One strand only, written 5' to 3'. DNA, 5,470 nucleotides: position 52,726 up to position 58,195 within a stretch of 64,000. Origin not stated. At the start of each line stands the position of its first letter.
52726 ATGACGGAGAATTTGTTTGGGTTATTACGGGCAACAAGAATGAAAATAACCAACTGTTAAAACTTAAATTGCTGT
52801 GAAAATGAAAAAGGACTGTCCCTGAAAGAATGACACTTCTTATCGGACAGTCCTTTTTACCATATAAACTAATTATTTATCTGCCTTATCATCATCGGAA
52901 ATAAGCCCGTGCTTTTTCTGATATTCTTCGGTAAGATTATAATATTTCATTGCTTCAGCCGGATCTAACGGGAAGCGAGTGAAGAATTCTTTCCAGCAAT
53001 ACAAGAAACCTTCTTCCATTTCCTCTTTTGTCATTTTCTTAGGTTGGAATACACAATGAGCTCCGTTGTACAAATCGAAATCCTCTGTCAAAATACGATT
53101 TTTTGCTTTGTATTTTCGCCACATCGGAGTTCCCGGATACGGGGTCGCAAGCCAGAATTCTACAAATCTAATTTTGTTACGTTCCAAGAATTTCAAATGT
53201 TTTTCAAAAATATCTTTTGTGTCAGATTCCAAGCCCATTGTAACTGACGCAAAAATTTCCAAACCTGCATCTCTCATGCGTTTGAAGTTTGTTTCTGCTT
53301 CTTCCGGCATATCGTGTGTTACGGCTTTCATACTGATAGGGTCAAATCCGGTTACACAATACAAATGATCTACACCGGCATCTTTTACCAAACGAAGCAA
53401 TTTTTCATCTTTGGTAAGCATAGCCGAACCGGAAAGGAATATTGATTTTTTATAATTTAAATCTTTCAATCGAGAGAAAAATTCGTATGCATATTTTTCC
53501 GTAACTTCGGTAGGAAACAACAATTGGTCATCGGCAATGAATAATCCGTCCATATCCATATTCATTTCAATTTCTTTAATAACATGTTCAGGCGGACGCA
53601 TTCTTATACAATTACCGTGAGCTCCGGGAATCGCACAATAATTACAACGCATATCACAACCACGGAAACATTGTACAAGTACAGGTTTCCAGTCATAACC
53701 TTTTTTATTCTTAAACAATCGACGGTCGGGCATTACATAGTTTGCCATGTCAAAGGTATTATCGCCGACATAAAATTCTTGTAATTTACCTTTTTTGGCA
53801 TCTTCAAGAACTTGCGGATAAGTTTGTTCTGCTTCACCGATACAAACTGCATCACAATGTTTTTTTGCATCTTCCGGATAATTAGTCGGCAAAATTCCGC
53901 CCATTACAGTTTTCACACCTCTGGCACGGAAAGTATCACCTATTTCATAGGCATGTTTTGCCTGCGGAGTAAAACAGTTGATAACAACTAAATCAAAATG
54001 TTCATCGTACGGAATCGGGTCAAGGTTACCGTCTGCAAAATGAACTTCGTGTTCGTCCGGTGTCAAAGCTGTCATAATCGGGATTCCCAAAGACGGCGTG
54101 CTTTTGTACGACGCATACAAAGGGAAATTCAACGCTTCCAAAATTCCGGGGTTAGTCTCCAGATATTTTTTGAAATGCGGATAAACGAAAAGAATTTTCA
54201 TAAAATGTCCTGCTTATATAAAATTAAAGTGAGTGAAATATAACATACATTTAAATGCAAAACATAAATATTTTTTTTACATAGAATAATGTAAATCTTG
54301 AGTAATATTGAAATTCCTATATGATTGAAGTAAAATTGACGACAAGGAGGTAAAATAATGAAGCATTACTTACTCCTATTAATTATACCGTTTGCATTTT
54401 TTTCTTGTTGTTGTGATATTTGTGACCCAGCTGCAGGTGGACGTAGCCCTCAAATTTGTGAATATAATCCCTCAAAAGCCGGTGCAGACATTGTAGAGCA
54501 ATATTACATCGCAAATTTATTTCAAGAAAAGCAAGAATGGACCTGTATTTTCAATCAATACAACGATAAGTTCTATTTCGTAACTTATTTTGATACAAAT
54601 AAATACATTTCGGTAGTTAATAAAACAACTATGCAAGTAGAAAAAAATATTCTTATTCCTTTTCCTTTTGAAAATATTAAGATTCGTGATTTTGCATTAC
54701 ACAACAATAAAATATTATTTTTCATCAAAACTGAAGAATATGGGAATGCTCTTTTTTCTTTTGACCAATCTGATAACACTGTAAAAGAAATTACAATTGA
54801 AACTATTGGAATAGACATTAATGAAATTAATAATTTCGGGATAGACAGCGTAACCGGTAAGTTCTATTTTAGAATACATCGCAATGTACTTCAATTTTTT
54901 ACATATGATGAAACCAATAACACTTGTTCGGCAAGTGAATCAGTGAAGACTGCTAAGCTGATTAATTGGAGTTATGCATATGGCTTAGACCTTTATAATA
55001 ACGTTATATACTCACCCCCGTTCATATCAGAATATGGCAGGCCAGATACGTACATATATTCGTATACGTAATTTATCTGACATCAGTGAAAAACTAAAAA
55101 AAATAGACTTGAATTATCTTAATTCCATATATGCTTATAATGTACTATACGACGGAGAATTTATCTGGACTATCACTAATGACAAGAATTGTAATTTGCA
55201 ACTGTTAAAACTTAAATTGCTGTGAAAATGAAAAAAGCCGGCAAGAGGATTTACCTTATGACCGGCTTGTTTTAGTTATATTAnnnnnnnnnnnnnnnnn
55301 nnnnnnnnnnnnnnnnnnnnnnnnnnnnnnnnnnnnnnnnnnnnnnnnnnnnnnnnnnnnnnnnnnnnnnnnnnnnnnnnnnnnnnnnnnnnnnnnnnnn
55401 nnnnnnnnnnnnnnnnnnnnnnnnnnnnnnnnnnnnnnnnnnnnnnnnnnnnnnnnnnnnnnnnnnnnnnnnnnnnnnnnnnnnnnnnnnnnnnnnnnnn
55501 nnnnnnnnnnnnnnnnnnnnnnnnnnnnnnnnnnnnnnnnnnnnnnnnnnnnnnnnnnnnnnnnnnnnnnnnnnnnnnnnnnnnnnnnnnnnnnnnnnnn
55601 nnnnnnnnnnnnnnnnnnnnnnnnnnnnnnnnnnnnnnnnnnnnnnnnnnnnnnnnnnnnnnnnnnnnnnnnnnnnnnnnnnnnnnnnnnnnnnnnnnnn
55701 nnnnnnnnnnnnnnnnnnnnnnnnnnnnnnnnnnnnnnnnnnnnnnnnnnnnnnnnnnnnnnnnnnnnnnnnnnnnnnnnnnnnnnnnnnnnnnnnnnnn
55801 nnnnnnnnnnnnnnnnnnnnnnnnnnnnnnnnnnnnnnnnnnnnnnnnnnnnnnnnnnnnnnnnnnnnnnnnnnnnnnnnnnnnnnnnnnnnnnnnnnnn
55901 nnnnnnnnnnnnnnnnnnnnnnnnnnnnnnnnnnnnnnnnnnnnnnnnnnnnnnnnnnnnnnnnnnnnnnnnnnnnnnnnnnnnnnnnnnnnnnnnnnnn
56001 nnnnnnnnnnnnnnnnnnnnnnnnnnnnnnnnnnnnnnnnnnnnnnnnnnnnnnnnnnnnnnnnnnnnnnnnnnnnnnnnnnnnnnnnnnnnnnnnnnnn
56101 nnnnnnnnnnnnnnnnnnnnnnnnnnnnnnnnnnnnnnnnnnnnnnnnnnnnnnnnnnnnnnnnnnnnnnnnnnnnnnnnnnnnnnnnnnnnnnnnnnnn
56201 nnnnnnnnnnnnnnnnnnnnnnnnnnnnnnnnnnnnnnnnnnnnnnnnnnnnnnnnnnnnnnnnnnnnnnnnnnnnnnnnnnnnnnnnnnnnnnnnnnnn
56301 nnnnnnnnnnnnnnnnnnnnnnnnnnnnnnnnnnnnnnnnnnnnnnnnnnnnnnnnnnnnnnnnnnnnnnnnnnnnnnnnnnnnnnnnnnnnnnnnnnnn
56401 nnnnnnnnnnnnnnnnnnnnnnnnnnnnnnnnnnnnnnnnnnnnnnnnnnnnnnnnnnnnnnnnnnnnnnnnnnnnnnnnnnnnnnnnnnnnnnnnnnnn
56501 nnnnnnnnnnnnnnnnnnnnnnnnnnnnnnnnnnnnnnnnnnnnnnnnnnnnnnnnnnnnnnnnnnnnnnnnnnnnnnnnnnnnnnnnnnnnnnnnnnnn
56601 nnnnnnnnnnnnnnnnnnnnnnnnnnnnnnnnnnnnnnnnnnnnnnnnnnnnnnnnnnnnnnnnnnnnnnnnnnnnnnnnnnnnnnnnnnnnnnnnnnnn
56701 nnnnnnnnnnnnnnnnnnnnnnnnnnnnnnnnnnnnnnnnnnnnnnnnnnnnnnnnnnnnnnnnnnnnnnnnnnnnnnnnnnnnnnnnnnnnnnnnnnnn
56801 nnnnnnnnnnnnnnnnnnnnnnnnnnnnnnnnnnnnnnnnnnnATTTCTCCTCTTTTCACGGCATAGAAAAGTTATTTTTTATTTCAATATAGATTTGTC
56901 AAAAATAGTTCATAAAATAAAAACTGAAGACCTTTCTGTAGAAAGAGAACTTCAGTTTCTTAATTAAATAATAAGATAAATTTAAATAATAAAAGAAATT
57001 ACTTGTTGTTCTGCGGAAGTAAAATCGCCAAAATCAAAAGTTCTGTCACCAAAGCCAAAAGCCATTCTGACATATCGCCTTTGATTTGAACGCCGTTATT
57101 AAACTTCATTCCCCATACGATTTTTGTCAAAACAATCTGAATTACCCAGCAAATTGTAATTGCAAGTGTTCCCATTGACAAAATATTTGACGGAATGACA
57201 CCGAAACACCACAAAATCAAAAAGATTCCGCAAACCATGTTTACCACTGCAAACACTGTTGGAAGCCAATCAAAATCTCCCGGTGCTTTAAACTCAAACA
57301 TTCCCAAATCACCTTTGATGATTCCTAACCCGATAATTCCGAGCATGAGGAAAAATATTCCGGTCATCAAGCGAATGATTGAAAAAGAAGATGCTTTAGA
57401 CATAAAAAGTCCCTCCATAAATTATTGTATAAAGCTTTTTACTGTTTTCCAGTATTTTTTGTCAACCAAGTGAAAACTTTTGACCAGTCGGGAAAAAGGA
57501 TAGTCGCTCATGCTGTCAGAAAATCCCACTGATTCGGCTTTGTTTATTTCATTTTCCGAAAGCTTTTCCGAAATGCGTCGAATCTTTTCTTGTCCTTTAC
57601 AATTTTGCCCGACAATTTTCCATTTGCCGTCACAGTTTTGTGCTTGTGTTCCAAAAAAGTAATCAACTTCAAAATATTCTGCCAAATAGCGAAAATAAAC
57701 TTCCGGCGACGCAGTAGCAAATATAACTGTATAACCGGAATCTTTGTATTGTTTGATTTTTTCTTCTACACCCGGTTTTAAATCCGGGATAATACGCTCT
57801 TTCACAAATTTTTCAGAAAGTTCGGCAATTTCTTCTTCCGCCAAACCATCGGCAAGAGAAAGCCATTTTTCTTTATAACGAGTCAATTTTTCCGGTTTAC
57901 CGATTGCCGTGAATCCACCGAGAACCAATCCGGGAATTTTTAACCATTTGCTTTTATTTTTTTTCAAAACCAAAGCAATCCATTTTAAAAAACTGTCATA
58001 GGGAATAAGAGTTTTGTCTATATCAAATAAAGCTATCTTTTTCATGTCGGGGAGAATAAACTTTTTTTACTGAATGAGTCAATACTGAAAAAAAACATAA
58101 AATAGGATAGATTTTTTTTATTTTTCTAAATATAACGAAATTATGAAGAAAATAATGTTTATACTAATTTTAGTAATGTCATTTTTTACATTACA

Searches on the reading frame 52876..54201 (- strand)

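Call 26: search_protein_families(library=pfam, proteins=[window:52876-54201:-], max_evalue=0.00001)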
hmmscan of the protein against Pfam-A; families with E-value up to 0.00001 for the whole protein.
window:52876-54201:- (442 aa): 2 families
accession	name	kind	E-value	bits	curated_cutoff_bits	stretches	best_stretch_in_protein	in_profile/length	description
PF02310.24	B12-binding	-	1.7e-10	41.2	32.1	1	38-131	15-120/121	B12 binding domain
PF04055.27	Radical_SAM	-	7.7e-10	39.6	29.5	1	178-339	3-166/166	Radical SAM superfamily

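Call 70: search_protein_families(library=ncbifam, proteins=[window:52876-54201:-], max_evalue=0.00001)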
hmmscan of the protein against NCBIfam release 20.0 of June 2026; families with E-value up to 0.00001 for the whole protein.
window:52876-54201:- (442 aa): 10 families
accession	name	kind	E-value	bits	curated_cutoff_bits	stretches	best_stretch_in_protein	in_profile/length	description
TIGR03471.1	HpnJ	equivalog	4.2e-17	62.2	577.6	1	178-409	202-435/472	hopanoid biosynthesis associated radical SAM protein HpnJ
TIGR02026.1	BchE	equivalog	9.7e-16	57.7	481.35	1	167-409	183-430/497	magnesium-protoporphyrin IX monomethyl ester anaerobic oxidative cyclase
TIGR04013.1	B12_SAM_MJ_1487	hypoth_equivalog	5e-15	55.2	251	1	56-226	31-207/382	TIGR04013 family B12-binding domain/radical SAM domain-containing protein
TIGR04385.1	B12_rSAM_cofa1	equivalog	2.8e-14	53.2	450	1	147-262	165-285/438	B12 lower ligand biosynthesis radical SAM protein BzaD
TIGR04367.1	HpnR_B12_rSAM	equivalog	3.9e-12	45.5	650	1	113-395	112-401/490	hopanoid C-3 methylase HpnR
TIGR04072.2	rSAM_ladder_B12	equivalog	2.3e-11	43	360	1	96-227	99-237/443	lipid biosynthesis B12-binding/radical SAM protein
TIGR04014.1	B12_SAM_MJ_0865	equivalog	7.8e-09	34.8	360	0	174-212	161-199/434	methyl-coenzyme M reductase glutamine C-methyltransferase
TIGR00089.1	TIGR00089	subfamily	4.8e-08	32.2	251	1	70-214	38-180/429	MiaB/RimO family radical SAM methylthiotransferase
TIGR01125.1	TIGR01125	equivalog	1.9e-06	27.2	356.95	0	67-215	35-178/432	30S ribosomal protein S12 methylthiotransferase RimO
TIGR04479.1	bcpD_PhpK_rSAM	subfamily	3.4e-06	25.7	600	1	172-363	240-430/504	PhpK family radical SAM P-methyltransferase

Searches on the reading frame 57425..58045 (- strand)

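Call 59: search_protein_families(library=ncbifam, proteins=[window:57425-58045:-], max_evalue=0.00001)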
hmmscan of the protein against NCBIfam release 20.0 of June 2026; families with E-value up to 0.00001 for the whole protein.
window:57425-58045:- (207 aa): 6 families
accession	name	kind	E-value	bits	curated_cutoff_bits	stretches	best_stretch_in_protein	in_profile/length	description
TIGR01490.1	HAD-SF-IB-hyp1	subfamily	3e-31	109.2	98.3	1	4-190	1-192/202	HAD-IB family hydrolase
TIGR01488.1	HAD-SF-IB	subfamily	6.3e-20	71.8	45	1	5-187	2-176/177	HAD-IB family phosphatase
NF052360.1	HolPasePseu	equivalog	3e-17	63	280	1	3-195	2-198/218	histidinol-phosphatase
NF052359.1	HolPaseNeis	equivalog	3e-09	36.9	400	1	68-190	68-196/221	histidinol-phosphatase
TIGR00338.1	serB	equivalog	1.3e-06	28.2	144.15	0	87-182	84-181/219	phosphoserine phosphatase SerB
TIGR01545.1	YfhB_g-proteo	equivalog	4.3e-06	26.7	259.25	1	2-189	5-195/210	phosphatidylglycerophosphatase C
